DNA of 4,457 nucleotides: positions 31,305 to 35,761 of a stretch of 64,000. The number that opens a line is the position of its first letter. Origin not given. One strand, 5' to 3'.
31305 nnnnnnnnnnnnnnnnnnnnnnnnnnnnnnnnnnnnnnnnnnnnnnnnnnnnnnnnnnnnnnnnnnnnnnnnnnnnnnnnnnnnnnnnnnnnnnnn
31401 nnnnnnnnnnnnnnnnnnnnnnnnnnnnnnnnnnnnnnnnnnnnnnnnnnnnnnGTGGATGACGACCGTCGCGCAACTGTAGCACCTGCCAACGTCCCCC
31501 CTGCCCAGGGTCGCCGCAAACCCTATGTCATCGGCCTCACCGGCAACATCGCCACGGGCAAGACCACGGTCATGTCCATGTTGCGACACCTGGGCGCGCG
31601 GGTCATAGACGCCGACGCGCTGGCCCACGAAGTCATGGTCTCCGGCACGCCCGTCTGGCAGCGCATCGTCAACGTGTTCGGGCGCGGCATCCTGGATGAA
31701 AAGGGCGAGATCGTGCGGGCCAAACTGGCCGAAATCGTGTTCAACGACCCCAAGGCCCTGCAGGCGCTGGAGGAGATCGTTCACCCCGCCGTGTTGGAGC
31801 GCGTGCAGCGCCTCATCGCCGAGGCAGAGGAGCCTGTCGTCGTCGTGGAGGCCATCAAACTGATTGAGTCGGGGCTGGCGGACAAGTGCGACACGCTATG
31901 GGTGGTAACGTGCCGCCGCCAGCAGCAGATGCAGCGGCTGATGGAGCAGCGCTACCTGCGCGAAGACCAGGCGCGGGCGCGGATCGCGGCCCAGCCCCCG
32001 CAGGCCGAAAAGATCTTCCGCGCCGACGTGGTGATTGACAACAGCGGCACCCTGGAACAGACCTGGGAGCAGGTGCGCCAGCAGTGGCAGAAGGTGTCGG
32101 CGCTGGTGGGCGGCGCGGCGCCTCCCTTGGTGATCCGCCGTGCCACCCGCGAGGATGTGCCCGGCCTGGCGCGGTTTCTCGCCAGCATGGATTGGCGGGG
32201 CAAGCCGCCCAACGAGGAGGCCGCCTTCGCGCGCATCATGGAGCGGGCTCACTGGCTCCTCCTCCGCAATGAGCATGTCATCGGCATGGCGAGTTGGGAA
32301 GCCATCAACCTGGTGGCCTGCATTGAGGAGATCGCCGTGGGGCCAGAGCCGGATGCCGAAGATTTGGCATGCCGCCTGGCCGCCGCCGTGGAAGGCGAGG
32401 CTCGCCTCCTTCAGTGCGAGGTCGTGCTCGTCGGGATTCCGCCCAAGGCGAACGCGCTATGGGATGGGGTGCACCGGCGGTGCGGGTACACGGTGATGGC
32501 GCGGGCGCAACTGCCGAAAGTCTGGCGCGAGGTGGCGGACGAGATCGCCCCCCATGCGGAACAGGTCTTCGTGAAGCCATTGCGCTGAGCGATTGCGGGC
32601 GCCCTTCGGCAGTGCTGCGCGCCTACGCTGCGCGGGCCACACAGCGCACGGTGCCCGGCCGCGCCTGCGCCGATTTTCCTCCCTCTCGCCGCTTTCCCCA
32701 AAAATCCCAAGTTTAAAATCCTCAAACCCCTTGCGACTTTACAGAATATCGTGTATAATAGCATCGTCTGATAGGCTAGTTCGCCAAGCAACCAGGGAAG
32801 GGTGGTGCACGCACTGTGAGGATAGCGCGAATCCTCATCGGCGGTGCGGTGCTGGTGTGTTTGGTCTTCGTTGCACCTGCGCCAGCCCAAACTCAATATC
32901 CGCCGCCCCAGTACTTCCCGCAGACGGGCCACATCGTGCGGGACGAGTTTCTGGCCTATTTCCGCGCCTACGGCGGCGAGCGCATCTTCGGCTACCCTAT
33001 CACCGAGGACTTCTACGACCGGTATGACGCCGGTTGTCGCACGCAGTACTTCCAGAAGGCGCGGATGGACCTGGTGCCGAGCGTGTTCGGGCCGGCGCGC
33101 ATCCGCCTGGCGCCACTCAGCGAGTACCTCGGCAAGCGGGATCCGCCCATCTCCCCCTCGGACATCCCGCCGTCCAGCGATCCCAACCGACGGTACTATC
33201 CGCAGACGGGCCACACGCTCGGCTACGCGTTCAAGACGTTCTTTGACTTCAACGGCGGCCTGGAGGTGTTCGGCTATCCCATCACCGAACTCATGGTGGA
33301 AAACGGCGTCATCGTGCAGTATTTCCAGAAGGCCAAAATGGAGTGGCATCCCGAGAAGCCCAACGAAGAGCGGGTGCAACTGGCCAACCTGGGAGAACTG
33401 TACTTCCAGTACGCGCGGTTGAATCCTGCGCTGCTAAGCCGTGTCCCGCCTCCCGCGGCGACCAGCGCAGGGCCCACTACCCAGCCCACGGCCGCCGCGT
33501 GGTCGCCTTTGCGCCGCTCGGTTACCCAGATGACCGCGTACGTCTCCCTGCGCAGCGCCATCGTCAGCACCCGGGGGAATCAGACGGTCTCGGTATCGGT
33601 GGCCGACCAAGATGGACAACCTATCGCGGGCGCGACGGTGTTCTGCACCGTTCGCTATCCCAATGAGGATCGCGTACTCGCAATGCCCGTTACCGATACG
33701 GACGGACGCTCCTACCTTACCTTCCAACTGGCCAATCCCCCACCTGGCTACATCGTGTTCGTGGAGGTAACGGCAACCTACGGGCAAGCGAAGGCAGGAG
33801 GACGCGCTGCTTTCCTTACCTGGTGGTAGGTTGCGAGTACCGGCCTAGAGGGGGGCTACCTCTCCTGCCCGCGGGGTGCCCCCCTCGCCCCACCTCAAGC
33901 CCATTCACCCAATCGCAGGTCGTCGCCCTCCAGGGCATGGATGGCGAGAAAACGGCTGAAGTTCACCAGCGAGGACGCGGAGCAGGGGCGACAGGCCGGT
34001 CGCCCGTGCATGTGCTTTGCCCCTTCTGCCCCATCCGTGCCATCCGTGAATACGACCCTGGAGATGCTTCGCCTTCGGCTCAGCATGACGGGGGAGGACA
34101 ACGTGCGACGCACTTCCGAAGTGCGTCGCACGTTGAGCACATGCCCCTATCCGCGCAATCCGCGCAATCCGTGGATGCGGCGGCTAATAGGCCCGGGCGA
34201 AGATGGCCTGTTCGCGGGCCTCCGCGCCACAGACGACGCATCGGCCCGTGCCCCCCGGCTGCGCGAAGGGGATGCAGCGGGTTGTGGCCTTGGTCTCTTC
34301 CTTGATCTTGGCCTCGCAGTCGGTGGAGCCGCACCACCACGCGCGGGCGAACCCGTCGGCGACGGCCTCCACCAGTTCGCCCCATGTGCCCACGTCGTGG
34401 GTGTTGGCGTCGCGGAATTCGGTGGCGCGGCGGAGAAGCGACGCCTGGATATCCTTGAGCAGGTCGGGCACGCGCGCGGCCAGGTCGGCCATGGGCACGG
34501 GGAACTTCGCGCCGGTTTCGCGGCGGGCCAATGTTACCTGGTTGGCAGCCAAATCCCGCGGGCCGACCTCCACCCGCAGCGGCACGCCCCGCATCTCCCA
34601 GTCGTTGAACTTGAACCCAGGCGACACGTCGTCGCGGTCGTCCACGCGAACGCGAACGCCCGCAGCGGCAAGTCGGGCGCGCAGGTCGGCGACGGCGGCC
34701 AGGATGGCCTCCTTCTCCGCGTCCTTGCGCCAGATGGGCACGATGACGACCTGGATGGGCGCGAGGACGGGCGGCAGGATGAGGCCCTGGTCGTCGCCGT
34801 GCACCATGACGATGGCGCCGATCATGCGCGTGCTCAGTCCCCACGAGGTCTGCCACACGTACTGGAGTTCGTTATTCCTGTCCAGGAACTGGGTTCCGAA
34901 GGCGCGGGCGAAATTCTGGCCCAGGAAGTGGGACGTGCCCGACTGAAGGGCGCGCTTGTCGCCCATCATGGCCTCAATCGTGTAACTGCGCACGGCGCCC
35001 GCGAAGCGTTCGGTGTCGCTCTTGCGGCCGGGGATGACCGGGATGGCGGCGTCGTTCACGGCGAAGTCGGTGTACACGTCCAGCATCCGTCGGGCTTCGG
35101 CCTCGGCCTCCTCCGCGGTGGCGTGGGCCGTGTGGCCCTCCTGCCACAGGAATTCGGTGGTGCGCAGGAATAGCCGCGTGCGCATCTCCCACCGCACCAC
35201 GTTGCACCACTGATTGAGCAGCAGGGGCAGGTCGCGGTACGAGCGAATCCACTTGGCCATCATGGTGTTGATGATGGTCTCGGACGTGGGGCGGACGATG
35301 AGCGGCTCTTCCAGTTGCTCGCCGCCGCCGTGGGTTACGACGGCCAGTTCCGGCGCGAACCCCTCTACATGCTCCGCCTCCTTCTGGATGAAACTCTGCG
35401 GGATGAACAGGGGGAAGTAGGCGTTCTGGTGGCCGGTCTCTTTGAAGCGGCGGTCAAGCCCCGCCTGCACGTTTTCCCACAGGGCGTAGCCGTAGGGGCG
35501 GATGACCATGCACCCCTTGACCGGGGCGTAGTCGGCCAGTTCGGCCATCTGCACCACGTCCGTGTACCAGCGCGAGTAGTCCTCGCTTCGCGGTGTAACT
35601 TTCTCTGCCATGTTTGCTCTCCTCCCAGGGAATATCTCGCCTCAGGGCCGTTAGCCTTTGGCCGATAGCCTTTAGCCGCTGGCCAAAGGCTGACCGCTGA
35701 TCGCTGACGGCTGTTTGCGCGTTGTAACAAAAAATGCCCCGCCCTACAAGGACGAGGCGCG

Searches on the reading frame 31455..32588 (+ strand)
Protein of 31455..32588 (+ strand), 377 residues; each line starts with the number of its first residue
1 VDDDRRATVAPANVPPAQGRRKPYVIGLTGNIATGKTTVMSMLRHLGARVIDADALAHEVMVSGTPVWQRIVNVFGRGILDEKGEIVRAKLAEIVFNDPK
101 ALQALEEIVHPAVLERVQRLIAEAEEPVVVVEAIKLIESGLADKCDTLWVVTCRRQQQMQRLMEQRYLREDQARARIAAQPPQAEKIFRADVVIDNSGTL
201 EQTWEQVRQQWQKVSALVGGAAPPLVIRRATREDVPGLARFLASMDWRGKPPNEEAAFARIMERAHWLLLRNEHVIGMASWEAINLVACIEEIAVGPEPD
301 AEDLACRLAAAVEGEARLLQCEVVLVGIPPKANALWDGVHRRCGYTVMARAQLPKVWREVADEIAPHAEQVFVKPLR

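Call 12: search_protein_families(library=pfam, proteins=[window:31455-32588:+], max_evalue=0.001)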
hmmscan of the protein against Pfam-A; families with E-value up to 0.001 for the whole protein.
window:31455-32588:+ (377 aa): 1 family
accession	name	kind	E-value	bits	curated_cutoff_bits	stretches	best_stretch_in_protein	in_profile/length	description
PF01121.26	CoaE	-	7.5e-54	182.6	27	1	24-201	1-179/180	Dephospho-CoA kinase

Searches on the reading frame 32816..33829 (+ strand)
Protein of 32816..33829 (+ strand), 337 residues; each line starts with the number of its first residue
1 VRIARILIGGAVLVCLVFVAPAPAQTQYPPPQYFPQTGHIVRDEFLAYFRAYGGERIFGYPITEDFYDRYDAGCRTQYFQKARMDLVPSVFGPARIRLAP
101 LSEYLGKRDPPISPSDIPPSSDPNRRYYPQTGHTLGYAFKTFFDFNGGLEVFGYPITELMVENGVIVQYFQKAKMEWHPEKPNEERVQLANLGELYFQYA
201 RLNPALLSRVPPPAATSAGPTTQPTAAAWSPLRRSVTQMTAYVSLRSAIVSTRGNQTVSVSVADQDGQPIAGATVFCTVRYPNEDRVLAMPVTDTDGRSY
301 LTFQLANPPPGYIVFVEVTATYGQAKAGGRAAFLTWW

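Call 12: search_protein_families(library=pfam, proteins=[window:32816-33829:+], max_evalue=0.001)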
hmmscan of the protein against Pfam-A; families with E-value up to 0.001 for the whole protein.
window:32816-33829:+ (337 aa): 3 families
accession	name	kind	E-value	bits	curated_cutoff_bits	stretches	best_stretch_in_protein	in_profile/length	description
PF24107.1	DUF7382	-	4.7e-05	23.6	27.4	1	250-278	14-42/65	Domain of unknown function (DUF7382)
PF02369.22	Big_1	-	0.0002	21.8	34.9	1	256-325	19-84/93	Bacterial Ig-like domain (group 1)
PF08310.17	LGFP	-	0.00058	20.6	22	0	153-180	2-31/53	LGFP repeat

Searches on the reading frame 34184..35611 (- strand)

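Call 12: search_protein_families(library=pfam, proteins=[window:34184-35611:-], max_evalue=0.001)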
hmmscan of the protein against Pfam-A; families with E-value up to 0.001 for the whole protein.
window:34184-35611:- (475 aa): 3 families
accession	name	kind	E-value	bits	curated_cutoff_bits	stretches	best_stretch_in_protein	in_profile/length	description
PF09180.16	ProRS-C_1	-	5e-22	78.3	31.5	1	410-475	1-71/71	Prolyl-tRNA synthetase, C-terminal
PF03129.25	HGTP_anticodon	-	3.5e-21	75.6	21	1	287-381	1-91/94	Anticodon binding domain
PF00587.30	tRNA-synt_2b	-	1.9e-19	70.8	29.3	1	100-269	7-177/179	tRNA synthetase class II core domain (G, H, P, S and T)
